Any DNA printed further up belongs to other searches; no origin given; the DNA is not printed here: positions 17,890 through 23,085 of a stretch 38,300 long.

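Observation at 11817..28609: Three giant same-strand helical-repeat proteins (1708, 1631 and 1889 aa) next to a PP2C phosphatase: candidate uncharacterised scaffold system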

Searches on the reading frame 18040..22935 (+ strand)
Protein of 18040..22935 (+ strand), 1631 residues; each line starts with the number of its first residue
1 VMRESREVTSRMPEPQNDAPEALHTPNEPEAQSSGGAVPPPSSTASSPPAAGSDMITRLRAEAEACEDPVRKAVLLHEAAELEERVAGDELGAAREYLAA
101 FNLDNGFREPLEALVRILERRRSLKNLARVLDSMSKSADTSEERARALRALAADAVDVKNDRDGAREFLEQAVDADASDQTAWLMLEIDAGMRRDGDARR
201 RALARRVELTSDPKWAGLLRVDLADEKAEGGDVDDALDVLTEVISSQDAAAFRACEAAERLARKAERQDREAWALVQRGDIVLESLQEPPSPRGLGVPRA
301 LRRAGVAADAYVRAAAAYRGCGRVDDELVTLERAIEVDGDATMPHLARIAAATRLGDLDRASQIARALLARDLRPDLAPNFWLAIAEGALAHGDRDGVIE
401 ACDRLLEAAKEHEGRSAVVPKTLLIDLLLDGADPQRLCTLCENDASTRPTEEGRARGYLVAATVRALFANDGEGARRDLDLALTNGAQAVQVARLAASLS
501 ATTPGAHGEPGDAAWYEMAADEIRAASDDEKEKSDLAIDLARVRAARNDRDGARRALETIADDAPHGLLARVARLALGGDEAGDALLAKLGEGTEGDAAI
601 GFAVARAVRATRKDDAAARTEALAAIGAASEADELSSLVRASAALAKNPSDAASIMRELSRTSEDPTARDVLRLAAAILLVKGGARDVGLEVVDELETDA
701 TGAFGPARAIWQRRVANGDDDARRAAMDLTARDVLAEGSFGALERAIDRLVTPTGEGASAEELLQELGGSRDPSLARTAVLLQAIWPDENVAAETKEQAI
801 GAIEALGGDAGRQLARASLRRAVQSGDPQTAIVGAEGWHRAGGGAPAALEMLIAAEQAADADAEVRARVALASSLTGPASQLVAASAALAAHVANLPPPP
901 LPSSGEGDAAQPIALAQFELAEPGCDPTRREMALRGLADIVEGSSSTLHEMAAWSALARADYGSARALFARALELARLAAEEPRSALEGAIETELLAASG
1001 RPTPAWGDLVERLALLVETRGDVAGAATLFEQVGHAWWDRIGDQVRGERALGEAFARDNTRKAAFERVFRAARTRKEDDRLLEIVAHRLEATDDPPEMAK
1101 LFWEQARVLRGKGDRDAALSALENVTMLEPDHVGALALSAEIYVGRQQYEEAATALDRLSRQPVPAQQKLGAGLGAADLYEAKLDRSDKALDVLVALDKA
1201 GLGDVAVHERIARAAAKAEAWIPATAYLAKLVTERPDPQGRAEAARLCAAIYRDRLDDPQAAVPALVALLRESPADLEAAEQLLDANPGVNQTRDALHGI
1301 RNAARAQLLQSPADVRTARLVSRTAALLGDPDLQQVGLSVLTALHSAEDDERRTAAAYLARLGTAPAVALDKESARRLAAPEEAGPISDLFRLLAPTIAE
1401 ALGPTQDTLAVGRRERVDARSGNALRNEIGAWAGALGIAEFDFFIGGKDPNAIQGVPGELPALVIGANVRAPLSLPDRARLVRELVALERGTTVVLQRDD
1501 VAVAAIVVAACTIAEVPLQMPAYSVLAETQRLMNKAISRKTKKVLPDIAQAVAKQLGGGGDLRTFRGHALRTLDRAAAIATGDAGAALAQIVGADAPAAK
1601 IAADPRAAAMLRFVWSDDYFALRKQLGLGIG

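Call 6: search_protein_families(library=pfam, proteins=[window:18040-22935:+], max_evalue=0.01)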
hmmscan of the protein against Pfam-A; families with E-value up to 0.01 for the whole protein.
window:18040-22935:+ (1631 aa): 5 families
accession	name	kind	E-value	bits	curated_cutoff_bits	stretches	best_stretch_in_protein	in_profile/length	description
PF14559.12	TPR_19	-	5.2e-07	30.3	25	1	1111-1162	3-54/68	Tetratricopeptide repeat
PF25058.1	ARM_TT21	-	1.8e-05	25.1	27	1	1084-1148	79-143/155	Tetratricopeptide repeat protein 21 ARM repeat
PF13181.12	TPR_8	-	8.7e-05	22.8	25.7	0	1100-1132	2-34/34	Tetratricopeptide repeat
PF13432.12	TPR_16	-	0.0002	22.2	32.7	1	1105-1159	3-57/65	Tetratricopeptide repeat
PF12895.13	ANAPC3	-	0.0064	17.2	27.2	0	1093-1158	18-81/82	Anaphase-promoting complex, cyclosome, subunit 3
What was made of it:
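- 18073..22935 (+): G2: 1620-aa protein (the ORF opens at 18040). It has a ~45-aa variable disordered N-terminus, a TPR-like solenoid and a C-terminal globular domain. TPR_19 scores above its Pfam cutoff (call 6).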

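Call 10: search_protein_families(library=ncbifam, proteins=[window:18040-22935:+], max_evalue=0.01)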
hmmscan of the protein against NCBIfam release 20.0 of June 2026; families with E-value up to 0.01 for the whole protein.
window:18040-22935:+ (1631 aa): 3 families
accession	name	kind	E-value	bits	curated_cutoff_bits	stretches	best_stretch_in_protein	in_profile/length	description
NF040959.1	MamA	equivalog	1.3e-07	31.2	200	1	1111-1158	83-130/204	magnetosome protein MamA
NF008757.0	PRK11788.1-5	equivalog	2.7e-07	30.1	363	1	1048-1251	127-328/388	lipopolysaccharide assembly protein LapB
TIGR02521.1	type_IV_pilW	equivalog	7.2e-05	22.4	154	0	1106-1171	142-207/234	type IV pilus biogenesis/stability protein PilW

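Call 13: find_homologous_proteins(query=window:18040-22935:+)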
Query window:18040-22935:+ (1631 aa): 115 proteins with E <= 0.001 among 8000 candidates.
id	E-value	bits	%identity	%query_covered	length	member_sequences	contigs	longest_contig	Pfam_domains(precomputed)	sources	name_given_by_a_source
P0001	0.0e+0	3388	100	99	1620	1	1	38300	PF14559.13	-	-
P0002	0.0e+0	2339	72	97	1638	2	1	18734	PF14559.13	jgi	-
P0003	0.0e+0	2330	72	97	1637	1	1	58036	PF14559.13,PF25058.2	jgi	-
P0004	0.0e+0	2321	71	99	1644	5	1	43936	PF14559.13,PF13181.13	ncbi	ncbi:MAG: tetratricopeptide repeat protein [Polyangiales bacterium]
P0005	0.0e+0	2313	71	98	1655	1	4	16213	PF14559.13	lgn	-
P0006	0.0e+0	2288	70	100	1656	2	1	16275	PF14559.13,PF13181.13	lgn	-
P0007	0.0e+0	2288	71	97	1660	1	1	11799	PF14559.13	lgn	-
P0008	0.0e+0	2285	70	99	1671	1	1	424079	PF14559.13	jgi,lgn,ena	-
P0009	0.0e+0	2268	70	99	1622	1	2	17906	PF14559.13,PF13181.13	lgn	-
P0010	0.0e+0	2256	70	97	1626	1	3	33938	PF14559.13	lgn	-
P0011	0.0e+0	2238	69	99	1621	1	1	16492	PF14559.13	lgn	-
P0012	0.0e+0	2137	66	99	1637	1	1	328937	PF14559.13,PF13181.13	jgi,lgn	jgi:tetratricopeptide (TPR) repeat protein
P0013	0.0e+0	2121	66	98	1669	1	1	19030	PF14559.13,PF25058.2,PF13181.13,PF07719.24,PF13174.13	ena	-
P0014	0.0e+0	2059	64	99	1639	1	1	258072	PF14559.13,PF25058.2,PF13181.13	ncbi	-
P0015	0.0e+0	1994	62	99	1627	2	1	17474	PF14559.13,PF25058.2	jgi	jgi:tetratricopeptide (TPR) repeat protein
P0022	3.1e-229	783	45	50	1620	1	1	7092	PF14559.13,PF13414.13,PF12895.14,PF13181.13,PF07719.24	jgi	jgi:tetratricopeptide (TPR) repeat protein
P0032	1.4e-217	744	41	54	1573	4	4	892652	PF14559.13,PF12895.14,PF13176.13,PF07719.24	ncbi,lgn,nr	ncbi:MAG: tetratricopeptide repeat protein [Polyangiaceae bacterium]|nr:tetratricopeptide repeat pro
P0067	4.0e-69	252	36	11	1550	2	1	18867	PF00515.35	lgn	-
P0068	4.5e-67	245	32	21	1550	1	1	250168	PF25064.2,PF07719.24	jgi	jgi:hypothetical protein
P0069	1.1e-66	244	30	37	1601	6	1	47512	-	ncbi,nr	ncbi:MAG: hypothetical protein H6721_26360 [Sandaracinus sp.]|nr:hypothetical protein [Sandaracinus 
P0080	1.8e-41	160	32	35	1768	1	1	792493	-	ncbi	-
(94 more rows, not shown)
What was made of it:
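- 18073..22935 (+): The family has a constant length of 1550-1670 aa (call 13).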

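Call 14: find_related_loci(query=window:18040-22935:+, collection=genome_contigs, flank=10000)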
Query window:18040-22935:+ (1631 aa) in genome_contigs; peptide patterns used: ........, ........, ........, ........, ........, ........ (x = any residue, [..] = any of these).
29 stretches matched a pattern; 9 encode a relative of the query (tblastn E <= 1e-3); 9 distinct loci.
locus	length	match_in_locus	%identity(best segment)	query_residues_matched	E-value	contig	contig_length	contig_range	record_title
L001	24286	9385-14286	69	4-1631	0e+0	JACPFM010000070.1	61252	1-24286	MAG: Deltaproteobacteria bacterium isolate NC_groundwater_361_Ag_B-0.1um_71_13 GD18-4_B1_scaffold_356800, whole genome s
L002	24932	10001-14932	64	7-1631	0e+0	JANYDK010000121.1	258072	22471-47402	MAG: Deltaproteobacteria bacterium isolate 336R_metabinner_62 336R_k141_2735829, whole genome shotgun sequence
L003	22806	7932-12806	61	30-1631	0e+0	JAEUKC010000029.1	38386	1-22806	MAG: Myxococcales bacterium isolate new MAG-85 k141_312734, whole genome shotgun sequence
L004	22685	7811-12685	61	30-1631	0e+0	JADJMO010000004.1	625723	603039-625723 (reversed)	MAG: Myxococcales bacterium isolate EsbW_18-Q3-R4-48_BATAC.438 tig00003322-10-6252770, whole genome shotgun sequence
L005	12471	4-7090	65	743-1631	0e+0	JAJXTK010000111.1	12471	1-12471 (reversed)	MAG: Myxococcales bacterium isolate BP4.bin47 NODE_6587_length_12471_cov_1.365360, whole genome shotgun sequence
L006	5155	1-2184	76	897-1631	0e+0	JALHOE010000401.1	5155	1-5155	MAG: Deltaproteobacteria bacterium isolate bin.11 c_000000050963, whole genome shotgun sequence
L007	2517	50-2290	67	887-1631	0e+0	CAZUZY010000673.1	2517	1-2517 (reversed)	MAG TPA_asm: uncultured Polyangiales bacterium isolate binchicken_co284_134 genome assembly, contig: NODE_35652_length_2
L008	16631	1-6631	69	921-1631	0e+0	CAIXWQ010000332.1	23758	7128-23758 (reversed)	MAG: uncultured delta proteobacterium isolate MJ-time_bin-4440 genome assembly, contig: bin-4440:0332/1422, whole genome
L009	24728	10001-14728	34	59-1629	5e-151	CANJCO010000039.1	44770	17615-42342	MAG: Myxococcales bacterium isolate RH-23may17-1049 genome assembly, contig: RH-23may17-C5754, whole genome shotgun sequ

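Call 22: find_encoding_contigs(protein=P0001, flank=10000, max_places=3)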
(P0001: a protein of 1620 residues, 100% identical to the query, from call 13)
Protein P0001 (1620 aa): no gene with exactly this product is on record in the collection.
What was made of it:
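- Tried and rejected: Looking up the window's own G2 in the contig index gave no record (call 22).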

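Call 23: find_encoding_contigs(protein=P0008, flank=10000, max_places=2)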
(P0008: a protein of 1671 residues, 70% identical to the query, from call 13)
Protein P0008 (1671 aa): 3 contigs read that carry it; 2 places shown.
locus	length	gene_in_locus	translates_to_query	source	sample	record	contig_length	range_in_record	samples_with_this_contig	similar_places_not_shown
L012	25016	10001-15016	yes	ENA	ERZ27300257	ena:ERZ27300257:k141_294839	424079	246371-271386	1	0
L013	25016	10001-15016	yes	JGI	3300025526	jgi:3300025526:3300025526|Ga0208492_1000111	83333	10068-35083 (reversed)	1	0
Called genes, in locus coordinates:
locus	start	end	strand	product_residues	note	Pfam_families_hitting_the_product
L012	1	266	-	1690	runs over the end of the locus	PF13428:TPR_14 (faint), PF07719:TPR_2 (faint), PF13174:TPR_6 (faint), PF13176:TPR_7 (faint), PF13181:TPR_8 (faint), PF13414:TPR_11 (faint), PF14559:TPR_19 (faint), PF25064:ARM_TT21_5th (faint), +1 more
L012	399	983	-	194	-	PF04752:ChaC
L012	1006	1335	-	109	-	-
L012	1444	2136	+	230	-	PF00142:Fer4_NifH (weak), PF01656:CbiA, PF06564:CBP_BcsQ (faint), PF07015:VirC1 (weak), PF09140:MipZ (weak), PF10609:ParA (weak), PF13614:AAA_31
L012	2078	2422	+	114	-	-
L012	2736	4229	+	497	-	PF13385:Laminin_G_3, PF02210:Laminin_G_2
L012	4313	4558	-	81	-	PF02548:Pantoate_transf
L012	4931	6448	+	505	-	PF13229:Beta_helix (weak)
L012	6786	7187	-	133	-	-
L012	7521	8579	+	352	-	-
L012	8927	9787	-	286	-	PF02548:Pantoate_transf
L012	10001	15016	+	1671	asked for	PF14559:TPR_19 (weak)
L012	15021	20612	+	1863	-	PF25064:ARM_TT21_5th (faint), PF14559:TPR_19 (faint), PF13174:TPR_6 (faint), PF13181:TPR_8 (faint), PF13431:TPR_17 (faint), PF13432:TPR_16 (weak)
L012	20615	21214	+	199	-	PF01121:CoaE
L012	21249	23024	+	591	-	PF13557:Phenol_MetA_deg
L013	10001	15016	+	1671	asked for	PF14559:TPR_19 (weak)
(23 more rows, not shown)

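Call 24: find_encoding_contigs(protein=P0012, flank=10000, max_places=2)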
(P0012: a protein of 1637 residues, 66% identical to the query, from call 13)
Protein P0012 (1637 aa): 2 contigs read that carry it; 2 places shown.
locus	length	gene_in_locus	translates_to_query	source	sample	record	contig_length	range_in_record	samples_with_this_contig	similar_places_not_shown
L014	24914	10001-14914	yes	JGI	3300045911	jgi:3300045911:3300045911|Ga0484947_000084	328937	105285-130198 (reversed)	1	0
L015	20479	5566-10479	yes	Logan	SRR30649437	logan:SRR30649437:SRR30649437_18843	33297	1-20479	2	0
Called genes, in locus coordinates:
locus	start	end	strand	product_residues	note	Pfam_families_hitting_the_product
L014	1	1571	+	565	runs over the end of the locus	PF02412:TSP_3 (faint)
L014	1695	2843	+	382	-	PF13428:TPR_14 (faint), PF14559:TPR_19 (faint), PF23914:TPR_CcmH_CycH (faint), PF07719:TPR_2 (faint), PF13431:TPR_17 (faint)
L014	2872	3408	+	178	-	-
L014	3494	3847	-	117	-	PF05532:CsbD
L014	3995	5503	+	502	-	PF00069:Pkinase, PF01636:APH (faint), PF03109:ABC1 (faint), PF07714:PK_Tyr_Ser-Thr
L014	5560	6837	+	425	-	PF07719:TPR_2 (faint)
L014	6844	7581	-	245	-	-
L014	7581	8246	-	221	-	-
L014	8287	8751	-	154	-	PF00085:Thioredoxin, PF13098:Thioredoxin_2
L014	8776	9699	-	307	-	PF02548:Pantoate_transf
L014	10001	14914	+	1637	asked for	PF13181:TPR_8 (faint), PF14559:TPR_19 (weak)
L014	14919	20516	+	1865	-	PF13181:TPR_8 (faint), PF25064:ARM_TT21_5th (faint), PF14559:TPR_19 (faint)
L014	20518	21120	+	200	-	PF01121:CoaE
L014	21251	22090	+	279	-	-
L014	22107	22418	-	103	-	PF00111:Fer2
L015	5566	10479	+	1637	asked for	PF13181:TPR_8 (faint), PF14559:TPR_19 (weak)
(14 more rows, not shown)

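Call 25: find_encoding_contigs(protein=P0032, flank=10000, max_places=1)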
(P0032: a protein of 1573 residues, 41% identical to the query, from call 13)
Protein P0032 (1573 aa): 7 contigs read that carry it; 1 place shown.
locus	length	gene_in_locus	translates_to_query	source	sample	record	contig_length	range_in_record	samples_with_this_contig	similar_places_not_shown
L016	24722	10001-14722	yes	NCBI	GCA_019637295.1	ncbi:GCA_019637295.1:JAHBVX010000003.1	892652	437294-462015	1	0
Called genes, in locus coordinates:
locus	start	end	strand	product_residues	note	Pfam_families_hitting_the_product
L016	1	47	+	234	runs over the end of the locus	-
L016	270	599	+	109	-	-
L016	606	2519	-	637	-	PF00034:Cytochrom_C, PF13442:Cytochrome_CBB3, PF02239:Cytochrom_D1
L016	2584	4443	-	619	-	-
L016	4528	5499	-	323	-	PF00009:GTP_EFTU (faint), PF02492:cobW, PF07683:CobW_C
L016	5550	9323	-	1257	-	PF13717:Zn_ribbon_4, PF13432:TPR_16, PF14559:TPR_19 (weak), PF14559:TPR_19 (weak), PF23914:TPR_CcmH_CycH (weak), PF13432:TPR_16, PF14559:TPR_19 (weak), PF13432:TPR_16 (weak), +20 more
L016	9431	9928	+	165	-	-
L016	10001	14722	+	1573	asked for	PF07719:TPR_2 (faint), PF13176:TPR_7 (faint), PF12895:ANAPC3 (faint), PF14559:TPR_19 (weak)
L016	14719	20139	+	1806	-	PF14559:TPR_19 (faint), PF25064:ARM_TT21_5th (faint), PF13181:TPR_8 (faint)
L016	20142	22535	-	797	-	PF00912:Transgly, PF00905:Transpeptidase, PF06832:BiPBP_C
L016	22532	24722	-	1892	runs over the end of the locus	PF13205:Big_5, PF11974:bMG3, PF01835:MG2, PF07703:A2M_BRD, PF00207:A2M, PF17973:bMG10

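Call 26: find_encoding_contigs(protein=P0069, flank=10000, max_places=1)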
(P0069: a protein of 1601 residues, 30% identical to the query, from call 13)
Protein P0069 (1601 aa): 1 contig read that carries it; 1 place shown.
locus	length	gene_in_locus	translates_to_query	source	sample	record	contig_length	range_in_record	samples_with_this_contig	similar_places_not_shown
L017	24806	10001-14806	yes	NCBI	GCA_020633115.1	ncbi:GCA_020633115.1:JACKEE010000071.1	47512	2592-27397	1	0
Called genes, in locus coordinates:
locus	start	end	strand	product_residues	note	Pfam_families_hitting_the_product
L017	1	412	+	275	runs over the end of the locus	PF04012:PspA_IM30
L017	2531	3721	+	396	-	PF01817:CM_2, PF00800:PDT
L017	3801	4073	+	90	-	-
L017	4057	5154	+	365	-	PF00561:Abhydrolase_1, PF12146:Hydrolase_4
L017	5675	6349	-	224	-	-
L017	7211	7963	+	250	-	PF00106:adh_short, PF23441:SDR, PF08659:KR, PF13561:adh_short_C2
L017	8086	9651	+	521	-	PF00221:Lyase_aromatic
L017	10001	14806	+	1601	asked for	-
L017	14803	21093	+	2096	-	PF00515:TPR_1 (faint), PF07719:TPR_2 (faint), PF13174:TPR_6 (faint), PF13181:TPR_8 (faint), PF13428:TPR_14 (faint)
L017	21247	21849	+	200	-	-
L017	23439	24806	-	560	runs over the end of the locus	PF00069:Pkinase, PF07714:PK_Tyr_Ser-Thr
